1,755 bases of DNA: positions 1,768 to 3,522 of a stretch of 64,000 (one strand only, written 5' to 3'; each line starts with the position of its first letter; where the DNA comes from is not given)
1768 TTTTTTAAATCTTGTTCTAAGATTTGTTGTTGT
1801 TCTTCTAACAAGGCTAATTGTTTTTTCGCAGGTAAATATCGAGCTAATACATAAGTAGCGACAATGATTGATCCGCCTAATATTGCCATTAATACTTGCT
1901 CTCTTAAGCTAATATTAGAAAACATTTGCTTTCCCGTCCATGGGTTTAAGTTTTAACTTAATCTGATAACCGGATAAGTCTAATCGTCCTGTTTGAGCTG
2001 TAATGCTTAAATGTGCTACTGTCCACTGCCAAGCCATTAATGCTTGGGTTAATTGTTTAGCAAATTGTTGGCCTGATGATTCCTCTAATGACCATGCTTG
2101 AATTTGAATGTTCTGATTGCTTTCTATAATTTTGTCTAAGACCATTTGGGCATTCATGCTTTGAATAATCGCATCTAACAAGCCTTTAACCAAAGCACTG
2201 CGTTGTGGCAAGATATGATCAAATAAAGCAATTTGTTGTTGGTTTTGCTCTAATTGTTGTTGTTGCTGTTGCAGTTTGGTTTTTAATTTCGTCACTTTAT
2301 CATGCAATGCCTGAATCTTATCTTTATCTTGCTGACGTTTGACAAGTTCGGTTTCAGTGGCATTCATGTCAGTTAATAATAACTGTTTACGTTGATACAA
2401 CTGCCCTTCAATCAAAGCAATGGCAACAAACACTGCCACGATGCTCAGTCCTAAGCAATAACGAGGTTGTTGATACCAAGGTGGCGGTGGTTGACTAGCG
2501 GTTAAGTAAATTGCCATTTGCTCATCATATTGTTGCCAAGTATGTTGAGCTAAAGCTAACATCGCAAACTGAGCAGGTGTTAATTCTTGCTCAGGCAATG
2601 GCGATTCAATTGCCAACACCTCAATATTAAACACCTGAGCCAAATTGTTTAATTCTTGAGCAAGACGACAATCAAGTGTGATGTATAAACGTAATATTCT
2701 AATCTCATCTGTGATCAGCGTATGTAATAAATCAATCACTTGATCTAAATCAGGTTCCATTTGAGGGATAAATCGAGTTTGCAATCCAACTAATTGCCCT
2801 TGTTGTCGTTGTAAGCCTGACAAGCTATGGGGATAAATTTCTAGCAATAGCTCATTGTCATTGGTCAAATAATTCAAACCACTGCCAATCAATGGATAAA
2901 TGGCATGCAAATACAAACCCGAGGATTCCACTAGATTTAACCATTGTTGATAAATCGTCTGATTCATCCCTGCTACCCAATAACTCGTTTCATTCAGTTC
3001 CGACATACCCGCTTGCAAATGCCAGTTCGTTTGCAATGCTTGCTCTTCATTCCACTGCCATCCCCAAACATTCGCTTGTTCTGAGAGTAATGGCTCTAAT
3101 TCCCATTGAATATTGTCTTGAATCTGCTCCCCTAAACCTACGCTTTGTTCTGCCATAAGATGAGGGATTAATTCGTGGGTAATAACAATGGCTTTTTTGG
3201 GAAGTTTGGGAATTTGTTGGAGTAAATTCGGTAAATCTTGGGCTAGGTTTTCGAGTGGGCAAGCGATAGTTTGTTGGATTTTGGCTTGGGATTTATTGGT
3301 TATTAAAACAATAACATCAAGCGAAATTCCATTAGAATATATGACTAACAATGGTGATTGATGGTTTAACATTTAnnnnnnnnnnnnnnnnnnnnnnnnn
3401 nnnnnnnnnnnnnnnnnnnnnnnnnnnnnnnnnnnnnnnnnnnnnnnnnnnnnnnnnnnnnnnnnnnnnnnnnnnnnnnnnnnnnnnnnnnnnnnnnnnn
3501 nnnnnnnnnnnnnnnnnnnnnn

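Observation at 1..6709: Unusual type IV pilus / MSHA-like cluster: three large prepilin-type proteins, a PilM-PilN-like fusion, a PilO-like protein, an embedded PilT-type retraction ATPase and an MshEN-domain ATPase start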

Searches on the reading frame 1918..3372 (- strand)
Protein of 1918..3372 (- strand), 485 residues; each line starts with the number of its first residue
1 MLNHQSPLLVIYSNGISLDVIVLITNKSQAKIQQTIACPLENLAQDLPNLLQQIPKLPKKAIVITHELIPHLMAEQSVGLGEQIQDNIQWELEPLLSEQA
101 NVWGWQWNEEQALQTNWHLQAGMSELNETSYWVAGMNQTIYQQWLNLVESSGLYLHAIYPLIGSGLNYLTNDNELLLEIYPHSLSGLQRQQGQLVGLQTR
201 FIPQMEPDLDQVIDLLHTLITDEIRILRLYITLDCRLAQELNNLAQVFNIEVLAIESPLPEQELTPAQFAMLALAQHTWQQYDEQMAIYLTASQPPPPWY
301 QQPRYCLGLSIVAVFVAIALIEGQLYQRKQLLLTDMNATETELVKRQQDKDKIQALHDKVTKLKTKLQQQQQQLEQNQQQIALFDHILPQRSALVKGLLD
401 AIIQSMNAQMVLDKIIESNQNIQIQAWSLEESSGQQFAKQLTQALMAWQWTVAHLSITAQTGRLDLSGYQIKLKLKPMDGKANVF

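Call 4: search_protein_families(library=pfam, proteins=[window:1918-3372:-], max_evalue=0.1)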
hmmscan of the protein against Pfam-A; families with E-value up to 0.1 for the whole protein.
window:1918-3372:- (485 aa): 5 families
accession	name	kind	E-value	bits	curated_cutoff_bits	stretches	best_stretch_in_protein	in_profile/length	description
PF03954.19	Lectin_N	-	0.00059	20.2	28.3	1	307-383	42-121/140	Hepatic lectin, N-terminal domain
PF05615.18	THOC7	-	0.019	15.7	28.7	1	322-383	56-119/136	Tho complex subunit 7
PF12506.13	DUF3713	-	0.02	13.3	27.2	1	337-443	606-727/1144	Protein of unknown function (DUF3713)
PF17561.7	TssO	-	0.043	14.4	29.2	1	310-430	24-142/148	Type VI secretion system, TssO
PF04791.21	LMBR1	-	0.055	12.8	31.9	0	307-444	179-302/510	LMBR1-like membrane protein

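Call 5: search_protein_families(library=ncbifam, proteins=[window:1918-3372:-], max_evalue=0.1)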
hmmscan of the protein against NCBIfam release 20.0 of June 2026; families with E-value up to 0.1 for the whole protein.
window:1918-3372:- (485 aa): 1 family
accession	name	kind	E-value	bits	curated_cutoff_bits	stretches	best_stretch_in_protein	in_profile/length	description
NF045487.1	ASRP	equivalog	0.047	12.3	300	1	338-397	394-454/593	archaea-specific SMC-related protein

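Call 11: find_homologous_proteins(query=window:1918-3372:-, max_evalue=0.001)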
Query window:1918-3372:- (485 aa): 1 proteins with E <= 0.001 among 8000 candidates.
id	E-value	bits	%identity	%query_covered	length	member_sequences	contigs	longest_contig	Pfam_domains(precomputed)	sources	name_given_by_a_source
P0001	0.0e+0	1056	100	100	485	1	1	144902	-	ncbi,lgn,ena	-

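Call 23: predict_structure(protein=window:1918-3372:-)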
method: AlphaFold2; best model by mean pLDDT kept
length: 485 residues; sequences in the alignment: 1
mean_pLDDT: 40.0   pTM: 0.23
mean pLDDT of the five models: 40.0, 34.2, 33.8, 32.0, 31.1
residues with pLDDT >= 90: 0; 70-90: 22; 50-70: 56; < 50: 407
segments of 3 or more residues with pLDDT < 50: 1-18, 20-34, 57-332, 387-406, 408-435, 444-485
pLDDT, mean of each block of 10 residues (from residue 1): 40 45 42 50 53 47 38 40 38 30 30 31 30 33 38 27 25 28 29 30 34 40 33 36 36 34 35 33 30 33 30 35 41 51 59 71 79 71 47 41 41 43 39 48 46 38 38 37 33
secondary structure, 60 per line:
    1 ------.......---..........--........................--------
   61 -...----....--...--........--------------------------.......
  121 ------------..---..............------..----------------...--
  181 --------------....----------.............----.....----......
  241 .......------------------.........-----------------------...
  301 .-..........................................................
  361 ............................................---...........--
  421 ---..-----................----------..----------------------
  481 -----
elements in order: E7-13 E17-26 E29-39 H40-52 E62-64 H69-72 H80-87 H114-120 H138-151 E176-178 E195-198 H209-221 E226-230 H235-247 H266-274 H298-301 H303-404 H408-418 H431-446

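Call 30: search_protein_representatives(protein=window:1918-3372:-)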
Query: 485 residues. Proteins with E-value up to 0.001 (for the whole library): 243; up to 1e-10: 141; up to 1e-30: 2. The best 150 are listed.
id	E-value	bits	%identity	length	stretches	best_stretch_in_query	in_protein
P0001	0.0e+00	1055.8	100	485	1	1-485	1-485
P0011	8.4e-36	140.5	27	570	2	96-479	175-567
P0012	2.4e-30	122.5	28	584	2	129-477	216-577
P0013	1.9e-28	116.3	26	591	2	96-482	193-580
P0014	2.2e-28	116.0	26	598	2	117-481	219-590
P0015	3.9e-28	115.2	27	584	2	126-475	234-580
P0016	5.3e-28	114.8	25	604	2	124-475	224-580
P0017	5.8e-28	114.7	29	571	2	113-477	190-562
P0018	7.1e-28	114.4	27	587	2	113-481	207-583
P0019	7.1e-28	114.4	29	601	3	257-476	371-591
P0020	7.2e-28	114.3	24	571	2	118-476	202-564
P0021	3.0e-27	112.3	26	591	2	104-480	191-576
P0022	3.6e-26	108.8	27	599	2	104-473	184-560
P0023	5.5e-26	108.2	26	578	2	131-478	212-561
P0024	6.1e-26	108.0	26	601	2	104-475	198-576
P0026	1.5e-25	106.7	25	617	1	113-474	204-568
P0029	1.6e-24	103.3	23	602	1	121-478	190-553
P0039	9.6e-23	97.5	22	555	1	111-476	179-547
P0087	3.1e-16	76.0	22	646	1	109-481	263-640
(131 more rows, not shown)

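Call 31: search_protein_families(library=pfam, proteins=[P0011, P0012, P0013, P0014, P0015, P0016, P0017, P0026, P0029, P0039], max_evalue=0.01)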
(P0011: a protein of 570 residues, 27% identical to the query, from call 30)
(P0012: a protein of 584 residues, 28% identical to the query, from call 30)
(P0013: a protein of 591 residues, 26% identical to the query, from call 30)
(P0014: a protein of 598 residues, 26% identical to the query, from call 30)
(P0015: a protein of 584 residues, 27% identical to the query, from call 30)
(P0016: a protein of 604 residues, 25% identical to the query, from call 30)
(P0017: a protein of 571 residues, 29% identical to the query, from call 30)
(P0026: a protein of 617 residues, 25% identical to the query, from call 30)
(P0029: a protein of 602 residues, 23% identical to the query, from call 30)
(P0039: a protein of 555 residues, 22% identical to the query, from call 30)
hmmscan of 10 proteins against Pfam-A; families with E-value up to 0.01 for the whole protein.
P0011 (570 aa): 1 family
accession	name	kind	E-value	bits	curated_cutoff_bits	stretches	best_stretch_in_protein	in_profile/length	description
PF15188.11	CCDC-167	-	0.00094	19.8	27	1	419-485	2-69/84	Coiled-coil domain-containing protein 167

P0012 (584 aa): 0 families

P0013 (591 aa): 0 families

P0014 (598 aa): 1 family
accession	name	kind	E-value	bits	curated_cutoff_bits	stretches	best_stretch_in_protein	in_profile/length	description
PF06160.17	EzrA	-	0.0072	15.1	39.6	0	434-485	93-144/557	Septation ring formation regulator, EzrA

P0015 (584 aa): 0 families

P0016 (604 aa): 2 families
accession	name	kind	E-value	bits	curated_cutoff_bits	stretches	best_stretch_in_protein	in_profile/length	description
PF05137.18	PilN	-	0.0022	18.4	22.8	1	502-546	2-45/78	Fimbrial assembly protein (PilN)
PF00483.29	NTP_transferase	-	0.0041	17.2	21.2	0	2-87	30-112/245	Nucleotidyl transferase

P0017 (571 aa): 0 families

P0026 (617 aa): 0 families

P0029 (602 aa): 0 families

P0039 (555 aa): 0 families

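Call 35: find_encoding_contigs(protein=P0011, flank=10000, max_places=3)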
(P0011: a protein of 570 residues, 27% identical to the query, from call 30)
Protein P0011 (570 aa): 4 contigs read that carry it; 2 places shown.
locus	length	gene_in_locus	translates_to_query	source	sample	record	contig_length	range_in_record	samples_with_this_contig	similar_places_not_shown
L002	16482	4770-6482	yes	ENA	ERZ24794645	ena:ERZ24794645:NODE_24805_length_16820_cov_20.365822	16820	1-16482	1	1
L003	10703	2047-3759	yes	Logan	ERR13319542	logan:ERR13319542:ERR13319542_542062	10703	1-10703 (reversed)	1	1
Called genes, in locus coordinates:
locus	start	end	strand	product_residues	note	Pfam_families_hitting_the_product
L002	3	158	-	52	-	?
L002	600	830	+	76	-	-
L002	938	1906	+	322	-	PF07963:N_methyl (weak)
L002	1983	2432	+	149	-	-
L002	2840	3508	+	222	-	-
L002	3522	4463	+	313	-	-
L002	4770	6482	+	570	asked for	-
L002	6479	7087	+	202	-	PF04350:PilO (weak)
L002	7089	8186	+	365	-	PF00437:T2SSE, PF13191:AAA_16 (weak)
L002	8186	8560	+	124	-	-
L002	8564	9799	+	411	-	PF00437:T2SSE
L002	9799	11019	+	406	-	PF28597:T2SSF_N, PF00482:T2SSF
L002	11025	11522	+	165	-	-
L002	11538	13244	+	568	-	PF00263:Secretin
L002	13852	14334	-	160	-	-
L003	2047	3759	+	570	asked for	-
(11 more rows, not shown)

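Call 36: find_encoding_contigs(protein=P0012, flank=10000, max_places=2)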
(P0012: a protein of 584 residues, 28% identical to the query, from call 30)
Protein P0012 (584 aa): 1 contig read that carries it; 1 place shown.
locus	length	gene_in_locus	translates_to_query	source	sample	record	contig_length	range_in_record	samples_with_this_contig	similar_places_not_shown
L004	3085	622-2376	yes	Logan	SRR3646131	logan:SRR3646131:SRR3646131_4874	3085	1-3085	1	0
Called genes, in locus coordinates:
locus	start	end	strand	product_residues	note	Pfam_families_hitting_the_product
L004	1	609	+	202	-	?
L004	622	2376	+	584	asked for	-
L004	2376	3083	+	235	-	?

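Call 37: find_encoding_contigs(protein=P0039, flank=10000, max_places=2)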
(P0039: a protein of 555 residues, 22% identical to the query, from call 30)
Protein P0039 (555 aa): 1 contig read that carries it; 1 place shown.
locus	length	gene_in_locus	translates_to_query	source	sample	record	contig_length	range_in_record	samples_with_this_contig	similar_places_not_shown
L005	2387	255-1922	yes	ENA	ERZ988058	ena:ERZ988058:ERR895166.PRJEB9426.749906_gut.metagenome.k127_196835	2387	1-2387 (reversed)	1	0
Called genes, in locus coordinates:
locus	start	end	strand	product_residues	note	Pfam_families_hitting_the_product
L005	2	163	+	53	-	?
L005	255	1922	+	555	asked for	-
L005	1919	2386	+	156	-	?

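Call 38: find_encoding_contigs(protein=P0087, flank=10000, max_places=2)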
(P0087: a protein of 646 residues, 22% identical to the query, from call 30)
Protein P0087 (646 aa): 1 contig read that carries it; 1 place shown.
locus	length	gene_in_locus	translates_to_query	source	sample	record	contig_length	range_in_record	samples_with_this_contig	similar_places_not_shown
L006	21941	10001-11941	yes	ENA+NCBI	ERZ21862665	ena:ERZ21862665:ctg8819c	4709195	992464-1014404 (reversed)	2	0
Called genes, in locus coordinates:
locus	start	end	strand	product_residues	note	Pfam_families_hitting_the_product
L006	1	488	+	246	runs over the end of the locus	PF00027:cNMP_binding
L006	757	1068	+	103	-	-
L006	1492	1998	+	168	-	PF00258:Flavodoxin_1, PF12641:Flavodoxin_3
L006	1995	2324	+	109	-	-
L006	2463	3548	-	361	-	PF09375:Peptidase_M75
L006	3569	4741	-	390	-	PF01042:Ribonuc_L-PSP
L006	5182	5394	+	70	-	-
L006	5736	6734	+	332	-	PF07963:N_methyl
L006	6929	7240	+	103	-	-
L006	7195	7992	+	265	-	PF07963:N_methyl (weak)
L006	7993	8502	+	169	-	-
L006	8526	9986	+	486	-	-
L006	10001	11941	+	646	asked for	-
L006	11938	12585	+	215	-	-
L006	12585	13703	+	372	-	PF00437:T2SSE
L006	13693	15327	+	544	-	PF05157:MshEN, PF00437:T2SSE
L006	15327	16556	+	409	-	PF28597:T2SSF_N, PF00482:T2SSF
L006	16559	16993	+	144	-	PF04351:PilP (weak)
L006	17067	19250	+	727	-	PF00263:Secretin, PF11920:DUF3438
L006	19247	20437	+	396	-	PF17251:Pom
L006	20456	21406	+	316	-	PF20030:bpMoxR, PF07726:AAA_3, PF07728:AAA_5, PF17863:AAA_lid_2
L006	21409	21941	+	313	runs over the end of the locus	-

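Call 43: find_related_loci(query=A2, collection=genome_contigs, flank=10000)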
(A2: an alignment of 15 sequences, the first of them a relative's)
Query A2 (584 aa) in genome_contigs; peptide patterns used: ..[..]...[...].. (x = any residue, [..] = any of these).
27 stretches matched a pattern; 21 encode a relative of the query (tblastn E <= 1e-3); 21 distinct loci.
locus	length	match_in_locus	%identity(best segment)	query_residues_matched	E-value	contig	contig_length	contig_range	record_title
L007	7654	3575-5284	50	1-575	0e+0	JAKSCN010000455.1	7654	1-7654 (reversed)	MAG: Chromatiales bacterium isolate MAG.291 k141_2536450, whole genome shotgun sequence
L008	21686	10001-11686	51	5-576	0e+0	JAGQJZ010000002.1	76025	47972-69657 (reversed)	MAG: Nitrospina sp. isolate HKST-UBA01 NODE_2_length_76025_cov_5.282233, whole genome shotgun sequence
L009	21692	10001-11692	52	7-578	0e+0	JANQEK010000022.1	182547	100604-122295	MAG: Nitrospinaceae bacterium isolate PL23a_bin.2 k99_5382761, whole genome shotgun sequence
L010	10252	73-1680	35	22-576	4e-94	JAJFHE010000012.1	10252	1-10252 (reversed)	MAG: Hyphomicrobiales bacterium isolate OFTM97 OFTM97_11, whole genome shotgun sequence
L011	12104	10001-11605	34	22-576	1e-88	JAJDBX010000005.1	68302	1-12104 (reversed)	MAG: Nitrospirota bacterium isolate OFTM336 OFTM336_4, whole genome shotgun sequence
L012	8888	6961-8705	42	3-582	2e-114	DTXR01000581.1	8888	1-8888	MAG TPA_asm: Chromatiaceae bacterium isolate UWMA-0197 k99_3083724, whole genome shotgun sequence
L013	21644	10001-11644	31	20-576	8e-76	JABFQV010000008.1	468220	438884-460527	MAG: Methylotenera sp. isolate P-RSF-IL-03 seq_4, whole genome shotgun sequence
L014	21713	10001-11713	30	1-577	2e-74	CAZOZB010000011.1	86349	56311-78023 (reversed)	MAG TPA_asm: uncultured Methylophilaceae bacterium isolate SRP344714_co1_149 genome assembly, contig: NODE_618_length_86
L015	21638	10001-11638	30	20-575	5e-71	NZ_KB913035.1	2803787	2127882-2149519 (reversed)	Methylotenera mobilis 13 A391DRAFT_scaffold1.1, whole genome shotgun sequence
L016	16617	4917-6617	29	1-577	6e-71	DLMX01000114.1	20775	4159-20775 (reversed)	MAG TPA_asm: Methylophilaceae bacterium UBA7525 UBA7525_contig_1894, whole genome shotgun sequence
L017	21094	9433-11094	27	20-575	2e-57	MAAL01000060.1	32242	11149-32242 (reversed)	Gammaproteobacteria bacterium 42_54_T18 BD02T18_scaffold_457, whole genome shotgun sequence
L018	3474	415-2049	28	22-575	6e-53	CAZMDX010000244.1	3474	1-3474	MAG TPA_asm: uncultured Pseudoalteromonas sp. isolate binchicken_co404_42 genome assembly, contig: k119_1070556, whole g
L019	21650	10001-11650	27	22-580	2e-49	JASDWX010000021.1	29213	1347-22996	MAG: Alteromonadaceae bacterium isolate P24860_117_MAG_158 P24860_117_S15_metaspades_1460_length_29213_cov_7, whole geno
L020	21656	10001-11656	26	22-575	5e-48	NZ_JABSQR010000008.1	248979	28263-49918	MAG: Moritella sp. isolate DT_65 DT-Moritella-2_scaffold_13, whole genome shotgun sequence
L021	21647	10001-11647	28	15-576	8e-67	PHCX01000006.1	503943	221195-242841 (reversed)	MAG: Betaproteobacteria bacterium HGW-Betaproteobacteria-1 yuki_s1_sub10_scaffold_12, whole genome shotgun sequence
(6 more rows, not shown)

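Call 45: predict_structure(alignment_id=A1)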
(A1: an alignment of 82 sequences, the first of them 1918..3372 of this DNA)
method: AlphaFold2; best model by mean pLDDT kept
length: 485 residues; sequences in the alignment: 82
mean_pLDDT: 91.9   pTM: 0.73
mean pLDDT of the five models: 91.9, 91.7, 91.4, 90.7, 90.6
residues with pLDDT >= 90: 376; 70-90: 95; 50-70: 8; < 50: 6
segments of 3 or more residues with pLDDT < 50: 481-485
pLDDT, mean of each block of 10 residues (from residue 1): 79 97 93 96 97 97 98 89 93 96 88 95 78 97 97 97 94 95 96 95 94 96 94 81 90 90 92 96 94 90 94 98 98 97 96 95 93 88 78 85 91 88 94 94 90 95 91 86 42
secondary structure, 60 per line:
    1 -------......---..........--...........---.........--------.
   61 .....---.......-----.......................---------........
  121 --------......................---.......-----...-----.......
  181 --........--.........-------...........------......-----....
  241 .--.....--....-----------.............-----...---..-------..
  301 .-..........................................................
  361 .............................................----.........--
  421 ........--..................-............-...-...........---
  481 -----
elements in order: E8-13 E17-26 E29-39 H43-51 E60-65 E69-75 H81-103 E113-120 E129-137 H138-150 E154-160 E174-180 E183-190 E193-201 H209-219 E226-231 H237-241 H244-248 E251-254 H266-278 H303-405 E410-418 E421-428 H431-448 E450-461 E467-477
